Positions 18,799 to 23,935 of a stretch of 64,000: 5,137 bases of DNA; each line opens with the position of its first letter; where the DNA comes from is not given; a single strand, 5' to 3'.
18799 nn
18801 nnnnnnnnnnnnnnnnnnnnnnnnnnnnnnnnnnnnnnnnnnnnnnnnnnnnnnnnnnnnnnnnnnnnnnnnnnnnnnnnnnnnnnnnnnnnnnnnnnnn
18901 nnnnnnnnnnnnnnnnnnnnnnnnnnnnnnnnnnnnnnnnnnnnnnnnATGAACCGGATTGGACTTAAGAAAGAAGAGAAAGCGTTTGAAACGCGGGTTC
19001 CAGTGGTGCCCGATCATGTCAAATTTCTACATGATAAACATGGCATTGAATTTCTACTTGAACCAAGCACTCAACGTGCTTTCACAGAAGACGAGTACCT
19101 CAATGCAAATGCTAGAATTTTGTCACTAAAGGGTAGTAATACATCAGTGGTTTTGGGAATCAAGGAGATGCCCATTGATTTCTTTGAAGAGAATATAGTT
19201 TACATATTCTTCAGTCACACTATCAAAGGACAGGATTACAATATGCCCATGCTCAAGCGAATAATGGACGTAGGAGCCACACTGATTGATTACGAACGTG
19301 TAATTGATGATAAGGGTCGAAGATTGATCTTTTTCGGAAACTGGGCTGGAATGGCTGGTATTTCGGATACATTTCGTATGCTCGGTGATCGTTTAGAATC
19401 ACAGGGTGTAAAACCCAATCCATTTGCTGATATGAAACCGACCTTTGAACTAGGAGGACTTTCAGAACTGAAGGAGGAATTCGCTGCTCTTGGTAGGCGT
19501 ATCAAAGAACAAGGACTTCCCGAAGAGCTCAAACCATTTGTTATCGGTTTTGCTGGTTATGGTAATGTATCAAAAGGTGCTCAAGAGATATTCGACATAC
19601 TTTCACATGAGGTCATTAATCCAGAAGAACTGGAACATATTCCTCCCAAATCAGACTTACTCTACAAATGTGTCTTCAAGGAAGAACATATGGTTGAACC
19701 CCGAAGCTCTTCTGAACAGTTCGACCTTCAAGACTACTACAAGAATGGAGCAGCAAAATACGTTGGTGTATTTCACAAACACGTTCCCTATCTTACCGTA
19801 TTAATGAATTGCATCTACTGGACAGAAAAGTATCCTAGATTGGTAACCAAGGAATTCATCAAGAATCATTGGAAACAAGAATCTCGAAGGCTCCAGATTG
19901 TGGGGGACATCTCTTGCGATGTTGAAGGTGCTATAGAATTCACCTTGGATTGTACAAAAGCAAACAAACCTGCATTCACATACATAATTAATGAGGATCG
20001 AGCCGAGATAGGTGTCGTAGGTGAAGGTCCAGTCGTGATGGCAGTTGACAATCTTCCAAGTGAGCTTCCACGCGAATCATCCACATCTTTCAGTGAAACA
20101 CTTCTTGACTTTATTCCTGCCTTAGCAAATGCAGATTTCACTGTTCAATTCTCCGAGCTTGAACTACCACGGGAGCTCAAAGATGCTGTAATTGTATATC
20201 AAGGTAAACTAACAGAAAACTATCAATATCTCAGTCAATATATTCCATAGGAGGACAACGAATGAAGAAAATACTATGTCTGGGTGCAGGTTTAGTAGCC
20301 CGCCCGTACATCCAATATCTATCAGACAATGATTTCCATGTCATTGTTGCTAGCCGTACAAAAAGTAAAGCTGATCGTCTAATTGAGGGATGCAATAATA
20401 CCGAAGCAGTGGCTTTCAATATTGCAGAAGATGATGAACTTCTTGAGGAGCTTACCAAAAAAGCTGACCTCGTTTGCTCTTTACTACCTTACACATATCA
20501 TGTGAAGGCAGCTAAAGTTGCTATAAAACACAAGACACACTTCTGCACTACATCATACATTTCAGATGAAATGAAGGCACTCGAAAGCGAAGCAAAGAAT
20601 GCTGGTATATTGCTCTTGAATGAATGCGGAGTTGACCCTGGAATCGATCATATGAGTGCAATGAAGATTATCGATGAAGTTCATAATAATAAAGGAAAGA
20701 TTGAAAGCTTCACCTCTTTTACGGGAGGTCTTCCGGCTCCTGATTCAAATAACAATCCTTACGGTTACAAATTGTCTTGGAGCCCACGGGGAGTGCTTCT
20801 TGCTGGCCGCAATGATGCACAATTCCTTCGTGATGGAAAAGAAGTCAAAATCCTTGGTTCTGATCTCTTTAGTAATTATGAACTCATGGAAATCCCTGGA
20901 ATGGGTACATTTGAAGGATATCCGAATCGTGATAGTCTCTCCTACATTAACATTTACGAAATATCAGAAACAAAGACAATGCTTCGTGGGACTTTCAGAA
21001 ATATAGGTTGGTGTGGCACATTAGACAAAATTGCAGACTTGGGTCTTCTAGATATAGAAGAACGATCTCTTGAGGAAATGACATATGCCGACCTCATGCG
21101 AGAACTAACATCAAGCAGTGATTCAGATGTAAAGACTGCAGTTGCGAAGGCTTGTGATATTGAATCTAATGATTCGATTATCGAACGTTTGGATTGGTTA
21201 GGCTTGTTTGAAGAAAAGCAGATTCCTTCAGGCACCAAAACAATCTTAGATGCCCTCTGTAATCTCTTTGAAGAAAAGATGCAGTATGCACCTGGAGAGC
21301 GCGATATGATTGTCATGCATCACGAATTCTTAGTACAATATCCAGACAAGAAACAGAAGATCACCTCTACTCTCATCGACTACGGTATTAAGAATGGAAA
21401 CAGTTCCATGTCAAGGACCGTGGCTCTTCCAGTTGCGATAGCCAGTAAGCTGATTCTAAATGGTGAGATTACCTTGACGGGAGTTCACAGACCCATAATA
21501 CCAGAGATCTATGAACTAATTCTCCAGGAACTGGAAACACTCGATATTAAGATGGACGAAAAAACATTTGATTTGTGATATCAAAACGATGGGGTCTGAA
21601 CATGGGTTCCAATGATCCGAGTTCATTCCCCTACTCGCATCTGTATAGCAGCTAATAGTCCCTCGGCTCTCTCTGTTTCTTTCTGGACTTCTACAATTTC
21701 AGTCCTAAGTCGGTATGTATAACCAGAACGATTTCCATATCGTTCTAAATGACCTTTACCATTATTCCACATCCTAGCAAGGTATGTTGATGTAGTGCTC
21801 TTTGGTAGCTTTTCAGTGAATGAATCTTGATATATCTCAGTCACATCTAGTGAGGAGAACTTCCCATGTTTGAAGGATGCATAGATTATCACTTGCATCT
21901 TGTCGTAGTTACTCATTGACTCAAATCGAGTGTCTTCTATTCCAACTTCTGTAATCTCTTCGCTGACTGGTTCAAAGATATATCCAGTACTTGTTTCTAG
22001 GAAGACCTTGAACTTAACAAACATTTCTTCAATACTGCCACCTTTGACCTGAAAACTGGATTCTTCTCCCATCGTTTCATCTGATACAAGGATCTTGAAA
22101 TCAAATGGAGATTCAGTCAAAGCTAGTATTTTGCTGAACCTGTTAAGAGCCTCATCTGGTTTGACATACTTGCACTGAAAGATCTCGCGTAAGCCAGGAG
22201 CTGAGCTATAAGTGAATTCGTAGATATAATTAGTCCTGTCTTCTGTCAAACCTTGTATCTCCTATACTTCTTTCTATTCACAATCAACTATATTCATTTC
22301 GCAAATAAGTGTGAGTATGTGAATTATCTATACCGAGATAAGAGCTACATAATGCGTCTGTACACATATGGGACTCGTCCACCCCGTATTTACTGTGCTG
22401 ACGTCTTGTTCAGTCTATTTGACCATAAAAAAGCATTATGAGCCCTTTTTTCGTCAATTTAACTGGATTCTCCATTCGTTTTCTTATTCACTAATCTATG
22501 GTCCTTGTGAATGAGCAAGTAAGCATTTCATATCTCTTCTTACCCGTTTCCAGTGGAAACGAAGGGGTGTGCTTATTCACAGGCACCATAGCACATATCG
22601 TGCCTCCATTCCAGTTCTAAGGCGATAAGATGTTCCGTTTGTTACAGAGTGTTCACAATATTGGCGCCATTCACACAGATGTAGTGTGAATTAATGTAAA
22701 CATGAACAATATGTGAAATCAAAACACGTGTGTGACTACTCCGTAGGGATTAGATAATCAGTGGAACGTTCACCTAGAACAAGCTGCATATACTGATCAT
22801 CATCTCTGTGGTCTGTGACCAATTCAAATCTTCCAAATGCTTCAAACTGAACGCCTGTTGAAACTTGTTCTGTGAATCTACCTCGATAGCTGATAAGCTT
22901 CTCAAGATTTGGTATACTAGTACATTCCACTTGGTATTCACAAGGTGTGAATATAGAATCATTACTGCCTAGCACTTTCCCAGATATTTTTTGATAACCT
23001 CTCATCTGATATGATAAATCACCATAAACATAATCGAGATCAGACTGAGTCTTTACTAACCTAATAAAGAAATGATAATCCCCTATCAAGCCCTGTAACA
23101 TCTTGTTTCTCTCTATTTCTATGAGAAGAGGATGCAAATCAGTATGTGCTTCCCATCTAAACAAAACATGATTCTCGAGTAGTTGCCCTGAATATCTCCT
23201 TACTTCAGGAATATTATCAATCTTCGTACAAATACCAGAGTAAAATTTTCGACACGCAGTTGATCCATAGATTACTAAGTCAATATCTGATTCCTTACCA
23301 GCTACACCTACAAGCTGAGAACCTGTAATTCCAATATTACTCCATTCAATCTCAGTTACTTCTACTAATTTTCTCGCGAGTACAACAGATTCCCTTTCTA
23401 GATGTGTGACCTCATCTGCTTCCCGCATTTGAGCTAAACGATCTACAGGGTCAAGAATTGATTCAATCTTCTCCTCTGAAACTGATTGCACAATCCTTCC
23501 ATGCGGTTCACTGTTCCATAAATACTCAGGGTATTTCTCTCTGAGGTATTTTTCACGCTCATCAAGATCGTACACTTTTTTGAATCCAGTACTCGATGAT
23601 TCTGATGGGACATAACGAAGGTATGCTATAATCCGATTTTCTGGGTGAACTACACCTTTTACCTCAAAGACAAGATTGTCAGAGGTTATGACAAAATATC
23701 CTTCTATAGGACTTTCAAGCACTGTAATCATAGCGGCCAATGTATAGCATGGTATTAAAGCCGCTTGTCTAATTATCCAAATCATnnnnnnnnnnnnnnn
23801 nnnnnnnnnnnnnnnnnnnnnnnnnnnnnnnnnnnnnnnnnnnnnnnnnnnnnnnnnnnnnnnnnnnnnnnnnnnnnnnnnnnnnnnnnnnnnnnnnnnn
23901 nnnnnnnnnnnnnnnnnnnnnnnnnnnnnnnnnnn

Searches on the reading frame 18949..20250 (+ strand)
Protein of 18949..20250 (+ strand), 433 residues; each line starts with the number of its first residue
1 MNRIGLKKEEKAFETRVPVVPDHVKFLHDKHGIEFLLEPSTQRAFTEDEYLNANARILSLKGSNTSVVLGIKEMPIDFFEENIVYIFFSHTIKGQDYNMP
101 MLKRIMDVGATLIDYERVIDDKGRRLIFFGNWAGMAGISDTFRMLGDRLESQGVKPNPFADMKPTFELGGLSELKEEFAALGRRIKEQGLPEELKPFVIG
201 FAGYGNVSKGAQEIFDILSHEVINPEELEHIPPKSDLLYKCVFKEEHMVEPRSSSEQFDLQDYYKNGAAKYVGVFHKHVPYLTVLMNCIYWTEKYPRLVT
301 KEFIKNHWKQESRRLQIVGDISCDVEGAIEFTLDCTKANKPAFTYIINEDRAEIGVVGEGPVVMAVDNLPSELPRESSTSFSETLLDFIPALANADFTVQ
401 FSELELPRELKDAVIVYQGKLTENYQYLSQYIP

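Call 10: search_protein_families(library=pfam, proteins=[window:18949-20250:+])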
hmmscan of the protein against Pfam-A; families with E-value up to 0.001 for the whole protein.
window:18949-20250:+ (433 aa): 2 families
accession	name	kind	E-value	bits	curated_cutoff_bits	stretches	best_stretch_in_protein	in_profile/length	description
PF05222.21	AlaDh_PNT_N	-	1.2e-19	71.3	30.4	1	5-136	1-136/136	Alanine dehydrogenase/PNT, N-terminal domain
PF01262.27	AlaDh_PNT_C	-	1.6e-07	31.4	23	1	293-423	105-213/214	Alanine dehydrogenase/PNT, C-terminal domain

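Call 14: find_encoding_contigs(protein=window:18949-20250:+, flank=10000, max_places=10)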
Protein window:18949-20250:+ (433 aa): 3 contigs read that carry it; 2 places shown.
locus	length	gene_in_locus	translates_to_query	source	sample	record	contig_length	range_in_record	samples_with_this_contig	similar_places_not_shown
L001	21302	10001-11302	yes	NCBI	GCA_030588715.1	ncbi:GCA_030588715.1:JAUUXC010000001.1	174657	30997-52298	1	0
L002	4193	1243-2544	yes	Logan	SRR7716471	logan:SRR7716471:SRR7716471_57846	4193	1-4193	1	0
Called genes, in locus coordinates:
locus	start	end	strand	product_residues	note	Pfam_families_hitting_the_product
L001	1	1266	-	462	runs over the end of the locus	PF13380:CoA_binding_2, PF13607:Succ_CoA_lig, PF19045:Ligase_CoA_2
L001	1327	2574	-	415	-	-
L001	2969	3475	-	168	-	-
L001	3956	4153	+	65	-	-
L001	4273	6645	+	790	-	PF00708:Acylphosphatase, PF07503:zf-HYPF, PF01300:Sua5_yciO_yrdC, PF17788:HypF_C, PF22521:HypF_C_2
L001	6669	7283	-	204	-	PF01558:POR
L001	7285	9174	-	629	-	PF01855:POR_N, PF13237:Fer4_10 (faint), PF02775:TPP_enzyme_C, PF12797:Fer4_2 (faint), PF00037:Fer4 (weak)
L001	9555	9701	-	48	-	-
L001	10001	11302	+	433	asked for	PF05222:AlaDh_PNT_N, PF01262:AlaDh_PNT_C (weak)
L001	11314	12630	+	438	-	PF01488:Shikimate_DH (weak), PF03435:Sacchrp_dh_NADP, PF16653:Sacchrp_dh_C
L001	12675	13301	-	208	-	-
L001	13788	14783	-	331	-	-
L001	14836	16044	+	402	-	PF00266:Aminotran_5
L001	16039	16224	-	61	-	-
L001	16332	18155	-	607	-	PF13522:GATase_6, PF13537:GATase_7, PF01380:SIS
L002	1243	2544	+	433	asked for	PF05222:AlaDh_PNT_N, PF01262:AlaDh_PNT_C (weak)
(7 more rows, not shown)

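Call 15: find_related_loci(query=window:18949-20250:+, collection=genome_contigs, flank=10000)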
Query window:18949-20250:+ (433 aa) in genome_contigs; peptide patterns used: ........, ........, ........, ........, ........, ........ (x = any residue, [..] = any of these).
189 stretches matched a pattern; 108 encode a relative of the query (tblastn E <= 1e-3); the best 80 are kept; 80 distinct loci.
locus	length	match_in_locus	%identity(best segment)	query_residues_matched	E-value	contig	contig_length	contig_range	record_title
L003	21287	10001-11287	80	1-432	0e+0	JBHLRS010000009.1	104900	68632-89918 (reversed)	MAG: Candidatus Thorarchaeota archaeon isolate TM1S.264 TM1S.264@170, whole genome shotgun sequence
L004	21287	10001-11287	81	1-432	0e+0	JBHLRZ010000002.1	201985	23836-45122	MAG: Candidatus Thorarchaeota archaeon isolate TM2M.152 TM2M.152@53, whole genome shotgun sequence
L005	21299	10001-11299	76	1-433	0e+0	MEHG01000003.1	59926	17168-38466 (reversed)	MAG: Candidatus Thorarchaeota archaeon AB_25 ThorAB25_contig000003, whole genome shotgun sequence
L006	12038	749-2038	74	1-433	0e+0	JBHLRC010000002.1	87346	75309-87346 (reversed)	MAG: Candidatus Thorarchaeota archaeon isolate QM2B.38 QM2B.38@104, whole genome shotgun sequence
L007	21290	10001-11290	74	1-433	0e+0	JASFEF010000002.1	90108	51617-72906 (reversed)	MAG: Candidatus Thorarchaeota archaeon isolate D0606M12metaG_Bin_135 D0606M12metaG_FD_scaffold_7_c1, whole genome shotgu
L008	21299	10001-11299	73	1-433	0e+0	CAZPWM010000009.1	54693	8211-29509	MAG TPA_asm: uncultured archaeon isolate SRP214966_co4_397 genome assembly, contig: NODE_314_length_54693_cov_7.825579,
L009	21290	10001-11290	71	1-433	0e+0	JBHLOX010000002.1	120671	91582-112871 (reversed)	MAG: Promethearchaeota archaeon isolate DZ3S.281 DZ3S.281@223, whole genome shotgun sequence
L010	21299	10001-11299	75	1-433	0e+0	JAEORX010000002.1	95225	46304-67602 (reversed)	MAG: Candidatus Thorarchaeota archaeon isolate Yap200.bin7.15 contig_494, whole genome shotgun sequence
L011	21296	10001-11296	72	1-432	0e+0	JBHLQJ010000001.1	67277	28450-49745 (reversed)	MAG: Candidatus Thorarchaeota archaeon isolate LCG1B.521 LCG1B.521@1963, whole genome shotgun sequence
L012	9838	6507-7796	74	1-433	0e+0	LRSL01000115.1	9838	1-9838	MAG: Candidatus Thorarchaeota archaeon SMTZ1-45 WOR1_30_36_9218, whole genome shotgun sequence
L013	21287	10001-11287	80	1-432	0e+0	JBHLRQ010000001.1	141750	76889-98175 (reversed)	MAG: Candidatus Thorarchaeota archaeon isolate TM1S.149 TM1S.149@74, whole genome shotgun sequence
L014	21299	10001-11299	70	1-433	0e+0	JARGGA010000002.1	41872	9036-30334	MAG: Candidatus Thorarchaeota archaeon isolate C14-20 NODE_424_length_41872_cov_6.663797, whole genome shotgun sequence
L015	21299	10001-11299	70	1-432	0e+0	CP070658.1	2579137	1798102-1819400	MAG: Candidatus Thorarchaeota archaeon isolate bin8 chromosome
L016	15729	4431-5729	70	1-432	0e+0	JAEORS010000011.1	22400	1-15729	MAG: Candidatus Thorarchaeota archaeon isolate Yap125.bin7.129 contig_1966, whole genome shotgun sequence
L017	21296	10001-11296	71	1-432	0e+0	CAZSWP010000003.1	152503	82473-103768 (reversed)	MAG TPA_asm: uncultured archaeon isolate SRP141376_co1_380 genome assembly, contig: NODE_207_length_152503_cov_7.855695,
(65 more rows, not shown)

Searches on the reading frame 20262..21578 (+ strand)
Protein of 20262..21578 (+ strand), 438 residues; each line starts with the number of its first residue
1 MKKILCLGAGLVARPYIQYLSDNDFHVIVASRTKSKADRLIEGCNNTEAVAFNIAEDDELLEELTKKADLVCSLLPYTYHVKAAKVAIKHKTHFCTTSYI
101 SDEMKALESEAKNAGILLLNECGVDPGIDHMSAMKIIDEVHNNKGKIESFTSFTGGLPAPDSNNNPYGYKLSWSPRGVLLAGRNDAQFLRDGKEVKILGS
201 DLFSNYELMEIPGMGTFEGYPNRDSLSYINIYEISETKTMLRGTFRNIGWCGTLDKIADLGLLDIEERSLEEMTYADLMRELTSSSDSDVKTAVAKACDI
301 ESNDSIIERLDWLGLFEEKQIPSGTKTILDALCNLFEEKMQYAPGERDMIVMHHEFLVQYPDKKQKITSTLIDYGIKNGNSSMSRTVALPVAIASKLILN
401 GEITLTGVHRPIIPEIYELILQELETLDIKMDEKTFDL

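Call 10: search_protein_families(library=pfam, proteins=[window:20262-21578:+])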
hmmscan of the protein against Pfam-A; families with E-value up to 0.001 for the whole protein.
window:20262-21578:+ (438 aa): 3 families
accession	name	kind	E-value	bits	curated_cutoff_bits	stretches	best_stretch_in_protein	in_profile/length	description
PF16653.10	Sacchrp_dh_C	-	3.6e-82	276.9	31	1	123-425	1-261/265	Saccharopine dehydrogenase C-terminal domain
PF03435.24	Sacchrp_dh_NADP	-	1.5e-23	83.9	25.1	1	4-118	1-128/129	Saccharopine dehydrogenase NADP binding domain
PF01488.26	Shikimate_DH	-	1.2e-05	25.8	24.3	1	2-63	13-75/138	Shikimate / quinate 5-dehydrogenase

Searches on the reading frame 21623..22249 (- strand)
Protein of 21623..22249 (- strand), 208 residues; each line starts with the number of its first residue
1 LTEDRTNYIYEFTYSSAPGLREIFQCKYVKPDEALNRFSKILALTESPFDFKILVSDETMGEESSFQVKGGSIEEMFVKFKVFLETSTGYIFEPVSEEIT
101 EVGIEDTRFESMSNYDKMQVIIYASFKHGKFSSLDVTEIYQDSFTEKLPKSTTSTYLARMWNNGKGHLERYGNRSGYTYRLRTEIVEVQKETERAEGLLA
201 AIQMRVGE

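Call 10: search_protein_families(library=pfam, proteins=[window:21623-22249:-])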
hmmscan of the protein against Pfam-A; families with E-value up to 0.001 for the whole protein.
window:21623-22249:- (208 aa): 0 families

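Call 30: search_protein_families(library=ncbifam, proteins=[window:21623-22249:-], max_evalue=1)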
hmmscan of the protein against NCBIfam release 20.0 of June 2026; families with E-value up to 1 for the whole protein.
window:21623-22249:- (208 aa): 1 family
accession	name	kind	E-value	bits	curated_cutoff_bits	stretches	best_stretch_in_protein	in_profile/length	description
TIGR02698.1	CopY_TcrY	equivalog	0.14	12.4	121.95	1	113-201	5-83/130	CopY/TcrY family copper transport repressor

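Call 31: search_protein_families(library=pfam, proteins=[window:21623-22249:-], max_evalue=10)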
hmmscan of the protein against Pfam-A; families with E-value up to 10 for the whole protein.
window:21623-22249:- (208 aa): 0 families

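Call 32: search_solved_structures(query=window:21623-22249:-, max_evalue=10)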
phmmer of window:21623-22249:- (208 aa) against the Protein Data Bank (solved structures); distinct sequences matched with E-value up to 10: 0.

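Call 34: find_homologous_proteins(query=window:21623-22249:-, max_evalue=0.001)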
Query window:21623-22249:- (208 aa): 305 proteins with E <= 0.001 among 438 candidates; the best 120 are listed.
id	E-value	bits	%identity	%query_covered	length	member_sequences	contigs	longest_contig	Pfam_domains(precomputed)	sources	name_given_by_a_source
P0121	1.9e-126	437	95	100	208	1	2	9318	-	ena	-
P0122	1.2e-125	434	94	100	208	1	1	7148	-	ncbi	-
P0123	4.9e-125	432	95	100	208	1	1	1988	-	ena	-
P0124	5.1e-125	432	94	100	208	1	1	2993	-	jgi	jgi:hypothetical protein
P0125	9.1e-125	432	94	100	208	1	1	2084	-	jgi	-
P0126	1.2e-124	431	94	100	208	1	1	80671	-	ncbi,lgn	-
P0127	1.3e-124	431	94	100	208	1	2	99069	-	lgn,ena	-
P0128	1.3e-124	431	95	99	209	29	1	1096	-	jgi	jgi:hypothetical protein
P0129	1.3e-124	431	95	98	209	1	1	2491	-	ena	-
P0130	2.0e-124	430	93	100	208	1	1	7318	-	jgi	jgi:hypothetical protein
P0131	2.3e-124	430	93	100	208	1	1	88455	-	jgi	-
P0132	5.5e-124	429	94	100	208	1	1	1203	-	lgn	-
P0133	7.9e-124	428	92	100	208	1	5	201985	-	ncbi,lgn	ncbi:MAG: hypothetical protein ACFFF9_01715 [Candidatus Thorarchaeota archaeon]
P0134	1.1e-123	428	92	100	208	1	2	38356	-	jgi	jgi:hypothetical protein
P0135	1.1e-123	428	93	100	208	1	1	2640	-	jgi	jgi:hypothetical protein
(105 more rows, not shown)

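Call 53: predict_structure(alignment_id=A3)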
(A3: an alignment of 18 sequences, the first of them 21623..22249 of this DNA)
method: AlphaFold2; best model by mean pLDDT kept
length: 208 residues; sequences in the alignment: 18
mean_pLDDT: 53.8   pTM: 0.43
mean pLDDT of the five models: 53.8, 51.0, 47.4, 47.3, 47.1
residues with pLDDT >= 90: 0; 70-90: 49; 50-70: 57; < 50: 102
segments of 3 or more residues with pLDDT < 50: 1-3, 95-109, 112-168, 171-183, 199-208
pLDDT, mean of each block of 10 residues (from residue 1): 62 65 71 72 58 74 73 69 75 48 41 46 41 33 30 39 47 44 51 50 41
secondary structure, 60 per line:
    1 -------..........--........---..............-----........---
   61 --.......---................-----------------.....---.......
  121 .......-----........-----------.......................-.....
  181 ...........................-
elements in order: E8-17 E20-27 H31-44 E50-57 E63-69 H73-88 H106-110 H114-127 H133-140 H152-174 H176-207

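Call 84: search_protein_families(library=phrogs, proteins=[window:21623-22249:-], max_evalue=0.1)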
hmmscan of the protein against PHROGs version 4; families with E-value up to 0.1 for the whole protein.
window:21623-22249:- (208 aa): 0 families

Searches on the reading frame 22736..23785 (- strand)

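Call 10: search_protein_families(library=pfam, proteins=[window:22736-23785:-])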
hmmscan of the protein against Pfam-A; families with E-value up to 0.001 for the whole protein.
window:22736-23785:- (349 aa): 0 families

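Call 30: search_protein_families(library=ncbifam, proteins=[window:22736-23785:-], max_evalue=1)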
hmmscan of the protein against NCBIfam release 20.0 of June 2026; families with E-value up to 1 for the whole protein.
window:22736-23785:- (349 aa): 1 family
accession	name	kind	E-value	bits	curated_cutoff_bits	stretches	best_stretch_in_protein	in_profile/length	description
NF002332.0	PRK01293.1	equivalog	0.0045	16.5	126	1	97-176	63-144/209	malonate decarboxylase holo-ACP synthase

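Call 31: search_protein_families(library=pfam, proteins=[window:22736-23785:-], max_evalue=10)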
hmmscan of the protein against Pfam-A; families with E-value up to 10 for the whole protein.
window:22736-23785:- (349 aa): 3 families
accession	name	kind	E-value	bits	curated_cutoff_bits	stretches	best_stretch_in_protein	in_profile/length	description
PF01909.29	NTP_transf_2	-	0.0017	19.2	21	1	150-177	16-43/93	Nucleotidyltransferase domain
PF18765.7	Polbeta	-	0.086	13.5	26.9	1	154-177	19-42/93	Polymerase beta, Nucleotidyltransferase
PF03894.20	XFP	-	0.25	11.5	22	1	58-112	21-74/177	D-xylulose 5-phosphate/D-fructose 6-phosphate phosphoketolase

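Call 84: search_protein_families(library=phrogs, proteins=[window:22736-23785:-], max_evalue=0.1)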
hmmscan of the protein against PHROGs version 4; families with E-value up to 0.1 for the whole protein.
window:22736-23785:- (349 aa): 0 families
